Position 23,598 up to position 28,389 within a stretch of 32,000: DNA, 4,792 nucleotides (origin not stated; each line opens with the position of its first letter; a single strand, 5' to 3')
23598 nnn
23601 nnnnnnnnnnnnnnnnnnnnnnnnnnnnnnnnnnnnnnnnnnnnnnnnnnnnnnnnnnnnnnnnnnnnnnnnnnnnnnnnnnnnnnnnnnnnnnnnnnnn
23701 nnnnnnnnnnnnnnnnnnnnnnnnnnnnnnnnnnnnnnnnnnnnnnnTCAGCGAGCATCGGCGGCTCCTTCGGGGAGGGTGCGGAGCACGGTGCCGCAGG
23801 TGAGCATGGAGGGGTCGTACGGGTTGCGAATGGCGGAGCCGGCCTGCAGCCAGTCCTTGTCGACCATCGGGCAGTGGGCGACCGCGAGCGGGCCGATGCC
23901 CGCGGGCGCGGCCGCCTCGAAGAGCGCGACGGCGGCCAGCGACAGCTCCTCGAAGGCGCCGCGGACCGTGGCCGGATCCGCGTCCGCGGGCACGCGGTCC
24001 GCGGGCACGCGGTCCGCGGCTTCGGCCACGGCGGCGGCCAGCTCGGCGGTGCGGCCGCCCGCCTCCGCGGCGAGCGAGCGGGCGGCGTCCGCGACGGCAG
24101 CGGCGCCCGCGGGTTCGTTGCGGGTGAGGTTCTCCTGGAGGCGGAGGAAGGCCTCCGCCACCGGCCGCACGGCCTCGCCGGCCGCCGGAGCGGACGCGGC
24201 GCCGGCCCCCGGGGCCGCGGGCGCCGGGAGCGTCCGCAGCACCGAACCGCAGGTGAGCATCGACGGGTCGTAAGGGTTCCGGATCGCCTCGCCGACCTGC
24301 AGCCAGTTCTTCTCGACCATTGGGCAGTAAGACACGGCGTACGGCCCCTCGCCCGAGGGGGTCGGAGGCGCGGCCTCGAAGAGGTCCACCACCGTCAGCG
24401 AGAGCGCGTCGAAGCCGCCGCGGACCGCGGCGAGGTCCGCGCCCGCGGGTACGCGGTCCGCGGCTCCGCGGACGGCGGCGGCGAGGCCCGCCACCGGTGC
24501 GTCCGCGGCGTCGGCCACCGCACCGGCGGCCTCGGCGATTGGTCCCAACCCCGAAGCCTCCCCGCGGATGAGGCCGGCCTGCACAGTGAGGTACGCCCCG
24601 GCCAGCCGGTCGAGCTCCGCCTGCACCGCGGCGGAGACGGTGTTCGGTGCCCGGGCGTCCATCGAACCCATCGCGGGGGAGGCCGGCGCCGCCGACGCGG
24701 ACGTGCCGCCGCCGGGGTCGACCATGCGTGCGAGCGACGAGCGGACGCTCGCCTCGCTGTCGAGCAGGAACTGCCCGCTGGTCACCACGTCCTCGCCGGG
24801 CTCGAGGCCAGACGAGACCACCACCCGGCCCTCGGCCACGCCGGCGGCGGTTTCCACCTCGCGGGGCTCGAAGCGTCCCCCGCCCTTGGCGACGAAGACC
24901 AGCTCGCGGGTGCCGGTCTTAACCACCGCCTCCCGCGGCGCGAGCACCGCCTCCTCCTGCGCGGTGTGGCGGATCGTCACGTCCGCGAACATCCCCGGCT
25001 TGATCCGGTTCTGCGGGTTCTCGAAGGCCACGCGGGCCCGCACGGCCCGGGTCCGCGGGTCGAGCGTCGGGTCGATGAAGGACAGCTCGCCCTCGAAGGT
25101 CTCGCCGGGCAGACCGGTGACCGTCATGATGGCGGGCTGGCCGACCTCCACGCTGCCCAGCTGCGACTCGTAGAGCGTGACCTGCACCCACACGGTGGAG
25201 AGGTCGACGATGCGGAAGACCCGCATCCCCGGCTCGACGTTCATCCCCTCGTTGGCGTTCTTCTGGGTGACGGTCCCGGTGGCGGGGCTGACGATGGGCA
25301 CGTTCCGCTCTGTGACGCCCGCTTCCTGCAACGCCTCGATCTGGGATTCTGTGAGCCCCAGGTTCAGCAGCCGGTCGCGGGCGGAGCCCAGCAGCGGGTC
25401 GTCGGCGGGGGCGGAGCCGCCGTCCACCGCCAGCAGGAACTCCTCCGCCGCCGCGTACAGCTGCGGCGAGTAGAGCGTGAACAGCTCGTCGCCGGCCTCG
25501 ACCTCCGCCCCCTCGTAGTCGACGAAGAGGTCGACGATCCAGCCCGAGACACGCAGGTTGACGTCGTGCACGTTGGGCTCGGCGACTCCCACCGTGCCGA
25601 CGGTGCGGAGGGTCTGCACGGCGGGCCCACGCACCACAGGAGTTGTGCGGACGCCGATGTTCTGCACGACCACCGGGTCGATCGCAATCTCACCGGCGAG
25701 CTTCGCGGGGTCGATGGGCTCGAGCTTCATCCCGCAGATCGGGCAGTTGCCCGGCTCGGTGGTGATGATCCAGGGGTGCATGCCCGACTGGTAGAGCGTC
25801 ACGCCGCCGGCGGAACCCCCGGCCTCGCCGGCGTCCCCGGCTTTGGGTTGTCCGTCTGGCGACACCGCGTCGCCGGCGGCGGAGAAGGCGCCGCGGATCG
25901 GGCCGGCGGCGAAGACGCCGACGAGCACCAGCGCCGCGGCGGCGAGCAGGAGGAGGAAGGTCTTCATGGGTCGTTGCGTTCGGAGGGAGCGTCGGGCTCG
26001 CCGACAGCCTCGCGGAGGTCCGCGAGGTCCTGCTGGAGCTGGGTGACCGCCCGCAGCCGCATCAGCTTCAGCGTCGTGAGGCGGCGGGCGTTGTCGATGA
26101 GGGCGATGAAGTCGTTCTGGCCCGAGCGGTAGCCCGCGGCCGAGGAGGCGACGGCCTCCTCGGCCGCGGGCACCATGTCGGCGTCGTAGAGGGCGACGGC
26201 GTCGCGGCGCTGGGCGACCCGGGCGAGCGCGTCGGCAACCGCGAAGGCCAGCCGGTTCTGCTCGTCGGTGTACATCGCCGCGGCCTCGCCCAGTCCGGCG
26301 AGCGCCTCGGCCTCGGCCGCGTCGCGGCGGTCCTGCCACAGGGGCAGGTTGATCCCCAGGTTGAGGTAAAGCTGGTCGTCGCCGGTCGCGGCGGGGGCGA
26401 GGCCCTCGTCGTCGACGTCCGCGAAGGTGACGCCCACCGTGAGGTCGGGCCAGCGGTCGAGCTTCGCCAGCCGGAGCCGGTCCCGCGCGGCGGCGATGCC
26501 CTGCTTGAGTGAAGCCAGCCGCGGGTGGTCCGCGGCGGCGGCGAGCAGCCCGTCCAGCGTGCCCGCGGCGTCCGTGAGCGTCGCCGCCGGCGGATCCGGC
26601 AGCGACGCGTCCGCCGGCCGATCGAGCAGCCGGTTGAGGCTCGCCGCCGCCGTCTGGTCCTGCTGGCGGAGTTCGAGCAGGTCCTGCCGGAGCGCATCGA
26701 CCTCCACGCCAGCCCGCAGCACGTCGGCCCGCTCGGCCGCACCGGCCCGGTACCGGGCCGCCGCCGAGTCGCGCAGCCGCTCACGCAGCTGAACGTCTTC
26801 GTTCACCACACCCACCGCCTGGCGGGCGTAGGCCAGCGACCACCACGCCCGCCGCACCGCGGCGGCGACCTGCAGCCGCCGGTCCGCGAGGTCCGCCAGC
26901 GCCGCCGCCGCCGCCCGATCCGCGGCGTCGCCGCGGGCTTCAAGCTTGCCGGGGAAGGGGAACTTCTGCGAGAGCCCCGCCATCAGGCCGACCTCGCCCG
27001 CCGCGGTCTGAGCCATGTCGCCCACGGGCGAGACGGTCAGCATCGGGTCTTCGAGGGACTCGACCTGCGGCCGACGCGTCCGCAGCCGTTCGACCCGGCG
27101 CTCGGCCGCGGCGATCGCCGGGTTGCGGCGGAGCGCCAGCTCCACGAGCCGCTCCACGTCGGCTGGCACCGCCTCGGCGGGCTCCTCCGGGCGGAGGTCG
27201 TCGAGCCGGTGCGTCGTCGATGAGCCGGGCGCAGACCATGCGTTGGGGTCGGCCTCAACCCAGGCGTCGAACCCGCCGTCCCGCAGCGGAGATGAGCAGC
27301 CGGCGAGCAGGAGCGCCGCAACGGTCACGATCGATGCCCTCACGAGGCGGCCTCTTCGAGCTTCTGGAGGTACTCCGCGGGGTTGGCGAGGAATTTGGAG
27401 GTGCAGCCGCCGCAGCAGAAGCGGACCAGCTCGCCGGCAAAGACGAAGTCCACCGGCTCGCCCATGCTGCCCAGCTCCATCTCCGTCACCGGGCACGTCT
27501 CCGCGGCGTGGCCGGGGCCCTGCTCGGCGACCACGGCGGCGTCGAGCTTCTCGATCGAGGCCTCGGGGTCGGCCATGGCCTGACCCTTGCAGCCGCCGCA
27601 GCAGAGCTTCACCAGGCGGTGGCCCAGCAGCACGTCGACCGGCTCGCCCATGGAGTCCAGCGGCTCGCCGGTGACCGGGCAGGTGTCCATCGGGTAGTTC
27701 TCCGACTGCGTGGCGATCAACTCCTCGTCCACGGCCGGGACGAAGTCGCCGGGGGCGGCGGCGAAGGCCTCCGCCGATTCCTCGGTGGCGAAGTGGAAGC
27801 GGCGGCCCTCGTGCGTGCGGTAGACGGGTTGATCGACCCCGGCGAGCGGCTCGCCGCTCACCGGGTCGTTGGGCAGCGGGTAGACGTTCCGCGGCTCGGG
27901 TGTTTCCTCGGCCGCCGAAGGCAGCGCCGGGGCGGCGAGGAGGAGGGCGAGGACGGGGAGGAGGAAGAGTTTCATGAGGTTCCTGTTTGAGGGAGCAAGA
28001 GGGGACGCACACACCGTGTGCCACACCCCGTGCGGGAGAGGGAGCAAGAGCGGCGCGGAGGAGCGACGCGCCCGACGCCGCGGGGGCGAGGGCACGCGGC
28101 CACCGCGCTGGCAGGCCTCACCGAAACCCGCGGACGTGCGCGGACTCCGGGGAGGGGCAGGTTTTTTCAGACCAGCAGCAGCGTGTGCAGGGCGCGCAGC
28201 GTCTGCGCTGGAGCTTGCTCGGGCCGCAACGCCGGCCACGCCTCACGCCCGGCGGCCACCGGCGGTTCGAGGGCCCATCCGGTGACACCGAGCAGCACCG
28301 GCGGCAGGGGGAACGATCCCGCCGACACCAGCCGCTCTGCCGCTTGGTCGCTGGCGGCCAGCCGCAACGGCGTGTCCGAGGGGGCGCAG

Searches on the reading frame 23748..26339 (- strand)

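Call 23: search_protein_families(library=pfam, proteins=[window:23748-26339:-], max_evalue=0.01)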
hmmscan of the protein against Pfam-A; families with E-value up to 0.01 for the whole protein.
window:23748-26339:- (863 aa): 3 families
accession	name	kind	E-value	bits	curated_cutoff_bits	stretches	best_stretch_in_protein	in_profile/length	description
PF16576.10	HlyD_D23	-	4.2e-71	239.1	30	1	242-452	4-214/214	Barrel-sandwich domain of CusB or HlyD membrane-fusion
PF13437.12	HlyD_3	-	8.8e-22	78.3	22.2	1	349-449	2-106/106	HlyD family secretion protein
PF19335.5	HMBD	-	8.6e-09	35.6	23.6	1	183-208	2-27/28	Heavy metal binding domain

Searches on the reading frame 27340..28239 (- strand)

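Call 23: search_protein_families(library=pfam, proteins=[window:27340-28239:-], max_evalue=0.01)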
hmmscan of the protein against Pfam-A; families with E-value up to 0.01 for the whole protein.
window:27340-28239:- (299 aa): 2 families
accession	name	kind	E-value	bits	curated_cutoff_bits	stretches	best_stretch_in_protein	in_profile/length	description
PF04945.19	YHS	-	2.4e-09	37.5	30.3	2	273-292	26-45/47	YHS domain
PF24273.1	TRASH_HVO_1752_C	-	0.00019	22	27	0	267-285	20-38/47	HVO_1752, C-terminal TRASH domain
